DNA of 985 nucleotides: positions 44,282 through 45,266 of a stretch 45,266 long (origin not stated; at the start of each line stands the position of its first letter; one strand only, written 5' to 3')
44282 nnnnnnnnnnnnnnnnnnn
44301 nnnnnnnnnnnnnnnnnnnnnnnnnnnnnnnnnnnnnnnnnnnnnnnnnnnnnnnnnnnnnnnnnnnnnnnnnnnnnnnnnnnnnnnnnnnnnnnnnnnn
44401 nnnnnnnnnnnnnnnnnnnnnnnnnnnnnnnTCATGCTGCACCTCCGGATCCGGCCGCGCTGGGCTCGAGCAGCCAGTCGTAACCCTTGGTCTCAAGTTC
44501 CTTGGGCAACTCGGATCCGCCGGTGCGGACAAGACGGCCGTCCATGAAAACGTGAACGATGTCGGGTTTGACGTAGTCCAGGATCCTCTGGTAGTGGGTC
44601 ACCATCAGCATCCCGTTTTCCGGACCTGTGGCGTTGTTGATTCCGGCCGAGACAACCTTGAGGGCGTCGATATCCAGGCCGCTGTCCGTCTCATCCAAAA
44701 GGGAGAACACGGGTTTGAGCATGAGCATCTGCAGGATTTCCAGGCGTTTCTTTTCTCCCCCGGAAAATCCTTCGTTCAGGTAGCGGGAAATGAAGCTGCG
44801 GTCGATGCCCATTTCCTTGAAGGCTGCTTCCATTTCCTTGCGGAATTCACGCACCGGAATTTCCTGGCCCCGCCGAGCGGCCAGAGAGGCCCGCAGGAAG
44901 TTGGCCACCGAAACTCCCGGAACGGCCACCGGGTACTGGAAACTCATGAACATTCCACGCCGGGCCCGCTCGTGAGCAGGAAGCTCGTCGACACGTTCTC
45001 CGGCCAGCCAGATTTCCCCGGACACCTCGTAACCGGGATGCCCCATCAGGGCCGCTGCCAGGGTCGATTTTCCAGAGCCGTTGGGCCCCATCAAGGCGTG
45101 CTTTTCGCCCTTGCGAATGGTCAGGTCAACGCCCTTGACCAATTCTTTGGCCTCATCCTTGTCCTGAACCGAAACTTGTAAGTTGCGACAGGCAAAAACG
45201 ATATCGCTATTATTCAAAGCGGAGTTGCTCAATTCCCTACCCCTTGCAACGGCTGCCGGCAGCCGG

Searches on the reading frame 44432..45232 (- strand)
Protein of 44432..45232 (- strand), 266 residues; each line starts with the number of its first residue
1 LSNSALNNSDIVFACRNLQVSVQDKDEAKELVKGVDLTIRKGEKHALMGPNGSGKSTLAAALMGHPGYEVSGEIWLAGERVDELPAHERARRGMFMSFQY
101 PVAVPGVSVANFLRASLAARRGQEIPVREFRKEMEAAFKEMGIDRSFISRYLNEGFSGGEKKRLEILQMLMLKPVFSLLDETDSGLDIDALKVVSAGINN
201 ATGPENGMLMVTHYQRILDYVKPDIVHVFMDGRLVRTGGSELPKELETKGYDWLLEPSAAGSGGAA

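Call 55: search_protein_families(library=pfam, proteins=[window:44432-45232:-], max_evalue=0.1)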
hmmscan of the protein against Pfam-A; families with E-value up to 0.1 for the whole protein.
window:44432-45232:- (266 aa): 9 families
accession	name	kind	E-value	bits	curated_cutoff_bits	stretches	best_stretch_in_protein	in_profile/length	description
PF00005.33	ABC_tran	-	7.8e-25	88.5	25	1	33-182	2-135/137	ABC transporter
PF02463.25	SMC_N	-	1.5e-06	28.3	40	1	44-62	26-44/220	RecF/RecN/SMC N terminal domain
PF13555.12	AAA_29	-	0.00024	21.2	27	1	35-62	15-42/61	P-loop containing region of AAA domain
PF13521.12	AAA_28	-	0.00083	20.1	27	1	45-74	2-31/164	AAA domain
PF13671.12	AAA_33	-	0.0024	18.6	27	1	46-70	3-27/143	AAA domain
PF13481.12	AAA_25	-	0.003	17.7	27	1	28-65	22-56/195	AAA domain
PF13304.12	AAA_21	-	0.031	14.8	27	1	45-62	2-19/304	AAA domain, putative AbiEii toxin, Type IV TA system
PF03193.22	RsgA_GTPase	-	0.04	14.2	30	1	20-67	89-131/174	RsgA GTPase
PF13476.12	AAA_23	-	0.08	14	27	0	48-62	25-39/201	AAA domain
